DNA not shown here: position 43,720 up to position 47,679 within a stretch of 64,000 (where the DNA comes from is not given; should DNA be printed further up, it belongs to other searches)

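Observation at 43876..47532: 1218-aa predicted T9SS-substrate adhesin (by its C-terminal sorting domain) with IgGFc-binding-like N-domain and six cysteine-bearing tandem repeats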

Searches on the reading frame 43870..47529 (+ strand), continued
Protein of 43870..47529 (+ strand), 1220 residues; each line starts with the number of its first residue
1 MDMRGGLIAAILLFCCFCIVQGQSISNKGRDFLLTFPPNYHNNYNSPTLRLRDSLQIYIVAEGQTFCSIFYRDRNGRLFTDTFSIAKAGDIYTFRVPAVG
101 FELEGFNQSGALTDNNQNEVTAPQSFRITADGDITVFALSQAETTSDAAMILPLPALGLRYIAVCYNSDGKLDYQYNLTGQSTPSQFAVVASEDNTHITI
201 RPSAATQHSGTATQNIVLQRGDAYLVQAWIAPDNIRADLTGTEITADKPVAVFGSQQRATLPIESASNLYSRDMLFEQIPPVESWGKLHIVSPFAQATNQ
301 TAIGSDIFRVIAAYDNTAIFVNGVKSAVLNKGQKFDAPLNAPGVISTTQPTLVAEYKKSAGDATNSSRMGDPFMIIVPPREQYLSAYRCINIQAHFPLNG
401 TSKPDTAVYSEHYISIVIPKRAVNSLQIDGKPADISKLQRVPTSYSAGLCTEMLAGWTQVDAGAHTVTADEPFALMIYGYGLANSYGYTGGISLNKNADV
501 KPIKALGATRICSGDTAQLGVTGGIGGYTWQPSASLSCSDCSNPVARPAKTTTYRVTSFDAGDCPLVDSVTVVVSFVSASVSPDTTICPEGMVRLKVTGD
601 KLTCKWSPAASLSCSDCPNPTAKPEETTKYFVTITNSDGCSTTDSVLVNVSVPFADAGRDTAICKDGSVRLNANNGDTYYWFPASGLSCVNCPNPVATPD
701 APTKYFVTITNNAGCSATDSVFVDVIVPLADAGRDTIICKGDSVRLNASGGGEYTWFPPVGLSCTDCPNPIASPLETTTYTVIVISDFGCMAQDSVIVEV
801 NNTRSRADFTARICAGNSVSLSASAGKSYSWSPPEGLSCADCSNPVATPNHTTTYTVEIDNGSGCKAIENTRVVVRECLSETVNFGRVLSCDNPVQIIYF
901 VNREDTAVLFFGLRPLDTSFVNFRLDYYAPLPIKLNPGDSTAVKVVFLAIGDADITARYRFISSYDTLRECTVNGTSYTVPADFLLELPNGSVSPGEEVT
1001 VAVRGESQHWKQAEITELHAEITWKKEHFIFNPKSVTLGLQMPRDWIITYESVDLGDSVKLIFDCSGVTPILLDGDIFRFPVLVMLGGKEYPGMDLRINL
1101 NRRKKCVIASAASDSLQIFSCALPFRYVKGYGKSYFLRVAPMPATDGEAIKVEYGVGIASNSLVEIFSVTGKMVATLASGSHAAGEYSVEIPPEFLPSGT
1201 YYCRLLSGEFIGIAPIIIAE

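Call 9: find_homologous_proteins(query=window:43870-47529:+, max_evalue=0.00001)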
Query window:43870-47529:+ (1220 aa): 167 proteins with E <= 0.00001 among 8000 candidates; the best 120 are listed.
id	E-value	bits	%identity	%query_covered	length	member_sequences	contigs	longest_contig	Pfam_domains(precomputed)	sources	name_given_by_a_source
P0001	0.0e+0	2537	89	100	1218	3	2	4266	PF17517.8,PF19081.7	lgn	-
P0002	0.0e+0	1584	58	100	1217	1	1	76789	PF17517.8,PF19081.7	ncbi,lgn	-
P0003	0.0e+0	1461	59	64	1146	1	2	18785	PF17517.8,PF19081.7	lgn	-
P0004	1.3e-285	969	42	72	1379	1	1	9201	PF17517.8,PF19081.7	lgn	-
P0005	3.6e-273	928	42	71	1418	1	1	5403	PF17517.8,PF19081.7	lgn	-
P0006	1.8e-266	905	39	98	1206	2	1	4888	PF17517.8,PF19081.7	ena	-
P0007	6.6e-265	900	42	71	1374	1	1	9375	PF17517.8,PF19081.7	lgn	-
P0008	4.4e-249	848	43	70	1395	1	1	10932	PF24458.2,PF17517.8,PF19081.7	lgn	-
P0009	7.8e-184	632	44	58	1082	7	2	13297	PF17517.8,PF18962.8,PF19081.7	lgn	-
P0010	1.8e-177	611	39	59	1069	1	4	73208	PF17517.8,PF19081.7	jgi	-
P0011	7.6e-152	526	31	99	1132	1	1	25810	PF17517.8,PF18962.8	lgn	-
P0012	3.7e-151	523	37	65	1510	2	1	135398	PF17517.8,PF18962.8,PF19081.7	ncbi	-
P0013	2.6e-134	468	46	40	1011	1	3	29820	PF15780.12,PF17517.8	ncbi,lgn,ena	-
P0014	5.6e-132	460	44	39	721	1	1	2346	PF17517.8,PF18962.8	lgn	-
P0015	3.3e-129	451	44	29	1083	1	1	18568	PF13585.13,PF26689.1,PF17517.8,PF19081.7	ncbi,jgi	jgi:gliding motility-associated-like protein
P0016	1.8e-124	435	45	39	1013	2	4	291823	PF17517.8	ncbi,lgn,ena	ncbi:MAG: T9SS type A sorting domain-containing protein [Candidatus Kapaibacterium sp.]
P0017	4.5e-124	434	44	42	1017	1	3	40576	PF17517.8,PF18962.8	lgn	-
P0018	1.2e-121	426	45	38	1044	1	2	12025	PF17517.8,PF18483.9,PF18962.8,PF00139.27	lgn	-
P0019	3.1e-118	414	43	40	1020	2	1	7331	PF15780.12,PF17517.8,PF18962.8,PF22544.3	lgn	-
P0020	4.2e-117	411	44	43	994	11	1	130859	PF17517.8,PF18962.8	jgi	jgi:hypothetical protein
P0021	8.8e-116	406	44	40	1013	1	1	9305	PF17517.8,PF18962.8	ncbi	-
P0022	6.8e-114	400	45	40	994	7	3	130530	PF17517.8,PF18962.8,PF22544.3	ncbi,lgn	ncbi:MAG: T9SS type A sorting domain-containing protein [Candidatus Kapaibacteriota bacterium]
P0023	8.7e-113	396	43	40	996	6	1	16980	PF17517.8,PF18962.8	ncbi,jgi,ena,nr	ncbi:MAG TPA: T9SS type A sorting domain-containing protein [Candidatus Kapabacteria bacterium]|nr:T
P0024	1.5e-112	396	43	39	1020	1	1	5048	PF17517.8,PF18483.9,PF18962.8,PF03388.21,PF00139.27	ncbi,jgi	jgi:hypothetical protein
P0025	6.0e-112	394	41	40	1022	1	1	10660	PF17517.8,PF18962.8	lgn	-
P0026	8.3e-112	393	43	40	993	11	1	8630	PF17517.8,PF18962.8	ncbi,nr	ncbi:MAG TPA: hypothetical protein DCW42_03450 [Bacteroidetes bacterium]|nr:hypothetical protein [Ba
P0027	1.7e-111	392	42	40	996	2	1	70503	PF17517.8,PF18962.8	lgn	-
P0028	2.0e-111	392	41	41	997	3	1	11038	PF17517.8,PF18962.8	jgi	jgi:hypothetical protein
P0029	1.1e-110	390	44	39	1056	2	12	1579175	PF17517.8,PF18962.8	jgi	jgi:hypothetical protein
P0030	3.1e-110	388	42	40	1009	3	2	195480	PF17517.8,PF18962.8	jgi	-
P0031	7.9e-110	387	40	40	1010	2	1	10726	PF17517.8,PF18962.8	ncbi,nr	ncbi:MAG: T9SS type A sorting domain-containing protein [Bacteroidetes bacterium]|nr:T9SS type A sor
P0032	2.0e-109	385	43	40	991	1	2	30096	PF17517.8,PF18962.8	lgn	-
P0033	5.5e-109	384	43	39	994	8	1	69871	PF17517.8,PF18962.8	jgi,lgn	-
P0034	6.7e-109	384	41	39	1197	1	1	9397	PF22073.3,PF17517.8,PF18962.8,PF22544.3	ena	-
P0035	5.6e-108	380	40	41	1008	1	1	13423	PF15780.12,PF17517.8,PF18962.8,PF22544.3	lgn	-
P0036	7.5e-108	380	38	46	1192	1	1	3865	PF22073.3,PF17517.8,PF18962.8,PF22544.3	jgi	jgi:hypothetical protein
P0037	9.2e-108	380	42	38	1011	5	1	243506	PF17517.8,PF18962.8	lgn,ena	-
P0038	5.0e-107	377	43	38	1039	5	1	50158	PF15780.12,PF17517.8,PF18962.8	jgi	jgi:hypothetical protein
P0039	1.4e-105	373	41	42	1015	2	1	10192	PF22073.3,PF17517.8,PF18962.8,PF22544.3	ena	-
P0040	1.7e-105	372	40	41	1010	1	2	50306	PF17517.8,PF18962.8,PF22544.3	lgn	-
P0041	2.4e-105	372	42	38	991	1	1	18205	PF17517.8,PF18962.8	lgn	-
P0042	5.0e-105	371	41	40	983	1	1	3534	PF17517.8,PF18962.8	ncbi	-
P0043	8.7e-105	370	41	39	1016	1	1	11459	PF17517.8,PF18962.8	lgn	-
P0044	7.1e-103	364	40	41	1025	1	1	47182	PF21633.4,PF17517.8,PF18962.8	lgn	-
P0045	1.6e-102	362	43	39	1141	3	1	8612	PF17517.8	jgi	jgi:hypothetical protein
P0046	1.9e-102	362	43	39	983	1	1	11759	PF17517.8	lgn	-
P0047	3.1e-102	361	40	41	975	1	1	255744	PF17517.8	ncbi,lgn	-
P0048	1.1e-101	360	40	41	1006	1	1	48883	PF17517.8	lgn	-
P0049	1.2e-101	359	41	39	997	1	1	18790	PF17517.8,PF22544.3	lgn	-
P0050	1.3e-101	359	40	40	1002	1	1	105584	PF17517.8,PF18962.8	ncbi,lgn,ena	-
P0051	1.4e-101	359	41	41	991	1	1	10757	PF17517.8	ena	-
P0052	2.6e-101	358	39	42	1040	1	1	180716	PF15780.12,PF17517.8,PF18962.8,PF22544.3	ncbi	-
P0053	3.1e-101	358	41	39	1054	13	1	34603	PF17517.8,PF18962.8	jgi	jgi:hypothetical protein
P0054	6.4e-101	357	38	41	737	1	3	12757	PF17517.8,PF18962.8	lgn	-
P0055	4.6e-100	354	40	40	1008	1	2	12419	PF17517.8,PF18962.8,PF22544.3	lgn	-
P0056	1.2e-99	353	40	42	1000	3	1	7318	PF17517.8,PF22544.3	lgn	-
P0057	4.6e-99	351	39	41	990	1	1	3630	PF17517.8,PF18962.8,PF22544.3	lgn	-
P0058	6.1e-99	351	39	41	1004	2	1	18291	PF17517.8,PF18962.8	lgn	-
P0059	5.5e-98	347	38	43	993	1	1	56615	PF17517.8,PF18962.8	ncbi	-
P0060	1.1e-97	346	40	42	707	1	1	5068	PF17517.8,PF18962.8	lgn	-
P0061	8.1e-97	344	40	40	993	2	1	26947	PF17517.8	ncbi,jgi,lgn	-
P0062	2.4e-96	342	39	40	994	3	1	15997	PF17517.8,PF18962.8,PF22544.3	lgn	-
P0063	1.1e-94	336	40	38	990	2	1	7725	PF22073.3,PF17517.8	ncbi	-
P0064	1.2e-94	336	39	40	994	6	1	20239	PF17517.8,PF22544.3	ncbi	-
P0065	2.6e-94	335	40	40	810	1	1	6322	PF17517.8,PF18962.8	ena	-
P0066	2.9e-94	335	36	48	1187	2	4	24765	PF15780.12,PF17517.8,PF22544.3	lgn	-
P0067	6.0e-94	334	40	39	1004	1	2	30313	PF17517.8,PF18962.8,PF22544.3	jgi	jgi:hypothetical protein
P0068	2.6e-93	332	41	40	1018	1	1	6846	PF17517.8,PF18962.8,PF22544.3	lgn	-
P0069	3.3e-92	328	39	39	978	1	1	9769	PF22073.3,PF15780.12,PF17517.8,PF18962.8,PF22544.3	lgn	-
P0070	2.3e-90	322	35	48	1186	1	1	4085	PF15780.12,PF17517.8,PF18962.8,PF22544.3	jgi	jgi:hypothetical protein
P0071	7.3e-90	320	44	33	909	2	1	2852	PF17517.8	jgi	jgi:hypothetical protein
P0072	8.0e-90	320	40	39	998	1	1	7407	PF17517.8,PF18962.8,PF22544.3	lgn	-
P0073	1.2e-88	316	41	40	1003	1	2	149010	PF17517.8,PF18962.8,PF22544.3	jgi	jgi:hypothetical protein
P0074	3.1e-88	315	38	41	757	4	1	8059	PF17517.8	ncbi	-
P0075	2.3e-86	309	39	41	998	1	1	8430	PF17517.8,PF18962.8,PF22544.3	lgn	-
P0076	1.5e-85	306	37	39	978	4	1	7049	PF17517.8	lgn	-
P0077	2.3e-84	302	38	40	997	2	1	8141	PF17517.8,PF18962.8,PF22544.3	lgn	-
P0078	3.7e-81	292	36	40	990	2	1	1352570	PF17517.8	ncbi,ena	-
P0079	1.6e-74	270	36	38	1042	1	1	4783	PF17517.8,PF18962.8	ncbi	-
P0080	1.7e-72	263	36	40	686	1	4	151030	PF17517.8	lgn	-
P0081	3.8e-72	262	34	42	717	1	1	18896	PF17517.8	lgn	-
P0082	1.1e-67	247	38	32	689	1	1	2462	PF17517.8,PF18962.8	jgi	jgi:hypothetical protein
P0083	3.3e-66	242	35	38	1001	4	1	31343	PF15780.12,PF17517.8,PF24798.3,PF22544.3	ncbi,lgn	-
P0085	7.0e-49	185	26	39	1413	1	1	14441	PF22073.3,PF15780.12,PF07610.18,PF17517.8,PF18962.8,PF22544.3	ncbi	-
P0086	1.7e-48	183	29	50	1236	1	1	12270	PF00801.27,PF13585.13,PF17517.8,PF18911.7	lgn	-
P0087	1.8e-47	180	25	41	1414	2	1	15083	PF22073.3,PF15780.12,PF07610.18,PF17517.8,PF18962.8,PF22544.3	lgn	-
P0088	5.0e-47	179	31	35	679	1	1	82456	PF17517.8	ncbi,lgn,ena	-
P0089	2.5e-46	176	26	55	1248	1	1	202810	PF00801.27,PF13585.13,PF17517.8,PF18911.7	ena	-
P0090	4.0e-44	169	27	50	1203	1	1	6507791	PF00801.27,PF13585.13,PF17517.8,PF18911.7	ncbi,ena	-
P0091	2.5e-43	166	26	69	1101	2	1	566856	PF16820.12,PF00801.27,PF13585.13,PF17517.8,PF08329.17,PF18911.7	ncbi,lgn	-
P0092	5.2e-43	165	25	38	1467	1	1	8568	PF22073.3,PF15780.12,PF07610.18,PF17517.8,PF18962.8,PF22544.3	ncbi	-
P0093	4.9e-42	162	26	61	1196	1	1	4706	PF00801.27,PF13585.13,PF17517.8,PF18911.7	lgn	-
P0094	5.0e-42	162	33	38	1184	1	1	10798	PF17517.8,PF02494.23,PF20009.5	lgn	-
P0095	5.1e-42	162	26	39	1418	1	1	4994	PF22073.3,PF15780.12,PF07610.18,PF17517.8,PF12371.15,PF22544.3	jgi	jgi:hypothetical protein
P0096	5.5e-42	162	24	39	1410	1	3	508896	PF22073.3,PF15780.12,PF17517.8,PF24507.2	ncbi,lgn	-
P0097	3.8e-41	159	26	58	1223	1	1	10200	PF00801.27,PF13585.13,PF17517.8,PF18911.7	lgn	-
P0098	7.7e-41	158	26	56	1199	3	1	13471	PF00801.27,PF13585.13,PF17517.8,PF18911.7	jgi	jgi:gliding motility-associated-like protein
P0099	1.7e-40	157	27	57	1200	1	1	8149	PF00801.27,PF13585.13,PF17517.8,PF18911.7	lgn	-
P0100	2.9e-40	156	29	41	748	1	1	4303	PF17517.8,PF02369.23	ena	-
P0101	4.0e-40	156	25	40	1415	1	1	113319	PF22073.3,PF15780.12,PF17517.8,PF18962.8,PF24507.2,PF22544.3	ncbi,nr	ncbi:MAG: choice-of-anchor D domain-containing protein [Ignavibacteria bacterium]|nr:choice-of-ancho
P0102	4.1e-40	156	27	44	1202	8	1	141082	PF00801.27,PF13585.13,PF17517.8,PF18911.7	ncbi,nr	ncbi:MAG: PKD domain-containing protein [Prolixibacteraceae bacterium]|nr:PKD domain-containing prot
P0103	6.8e-40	155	25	54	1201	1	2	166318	PF00801.27,PF13585.13,PF17517.8,PF18911.7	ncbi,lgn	-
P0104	2.4e-39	153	27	52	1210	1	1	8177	PF00801.27,PF13585.13,PF17517.8,PF18911.7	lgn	-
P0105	3.5e-39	153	27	48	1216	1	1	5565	PF16820.12,PF00801.27,PF13585.13,PF17517.8,PF18911.7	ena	-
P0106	3.8e-39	152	26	39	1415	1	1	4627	PF22073.3,PF15780.12,PF17517.8,PF22544.3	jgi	-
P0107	4.7e-39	152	30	32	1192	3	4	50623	PF00801.27,PF13585.13,PF17517.8,PF18911.7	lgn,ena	-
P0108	6.5e-39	152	27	48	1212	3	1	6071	PF00801.27,PF13585.13,PF17517.8,PF18911.7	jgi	jgi:PKD repeat protein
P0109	1.3e-38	151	27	45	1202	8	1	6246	PF00801.27,PF13585.13,PF17517.8,PF18911.7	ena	-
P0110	3.9e-38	149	26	54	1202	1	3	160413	PF16820.12,PF00801.27,PF13585.13,PF17517.8,PF18911.7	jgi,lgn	jgi:PKD repeat protein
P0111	2.6e-37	146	27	54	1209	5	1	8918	PF00801.27,PF13585.13,PF17517.8,PF18911.7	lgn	-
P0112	1.0e-36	144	27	44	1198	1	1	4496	PF00801.27,PF13585.13,PF17517.8,PF18911.7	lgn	-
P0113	1.3e-36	144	30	26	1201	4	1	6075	PF00801.27,PF13585.13,PF17517.8,PF18911.7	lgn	-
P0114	3.3e-36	143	27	41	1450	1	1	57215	PF00801.27,PF13585.13,PF17517.8,PF18911.7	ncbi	-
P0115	1.1e-35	141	25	55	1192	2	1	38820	PF00801.27,PF13585.13,PF17517.8,PF18911.7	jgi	jgi:hypothetical protein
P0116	2.0e-35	140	24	55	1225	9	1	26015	PF00801.27,PF13585.13,PF17517.8,PF18911.7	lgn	-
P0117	3.2e-35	139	23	40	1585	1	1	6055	PF22352.3,PF00801.27,PF13573.13,PF17517.8,PF19081.7,PF18911.7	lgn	-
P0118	1.8e-34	137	26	39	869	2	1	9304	PF17517.8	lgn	-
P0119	1.8e-33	134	27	35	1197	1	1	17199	PF00801.27,PF13585.13,PF17517.8,PF18911.7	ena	-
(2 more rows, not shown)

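Call 17: search_solved_structures(query=window:43870-47529:+, max_evalue=1, show_alignments=2)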
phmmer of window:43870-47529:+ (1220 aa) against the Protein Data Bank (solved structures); distinct sequences matched with E-value up to 1: 0.

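Call 39: find_related_loci(query=window:43870-47529:+, collection=genome_contigs, flank=10000)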
Query window:43870-47529:+ (1220 aa) in genome_contigs; peptide patterns used: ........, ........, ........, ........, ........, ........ (x = any residue, [..] = any of these).
20 stretches matched a pattern; 3 encode a relative of the query (tblastn E <= 1e-3); 3 distinct loci.
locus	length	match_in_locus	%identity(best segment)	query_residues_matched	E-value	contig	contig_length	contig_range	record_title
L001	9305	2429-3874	44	19-502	1e-108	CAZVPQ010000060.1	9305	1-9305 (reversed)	MAG TPA_asm: uncultured Hyphomicrobiales bacterium isolate binchicken_co164_181 genome assembly, contig: NODE_2652_lengt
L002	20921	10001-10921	27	523-811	1e-7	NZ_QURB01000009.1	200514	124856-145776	Brumimicrobium aurantiacum strain N62 contig9, whole genome shotgun sequence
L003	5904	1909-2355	28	627-760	1e-4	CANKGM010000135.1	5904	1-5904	MAG: Chitinophagaceae bacterium isolate RH-27jun17-26 genome assembly, contig: RH-27jun17-C42141, whole genome shotgun s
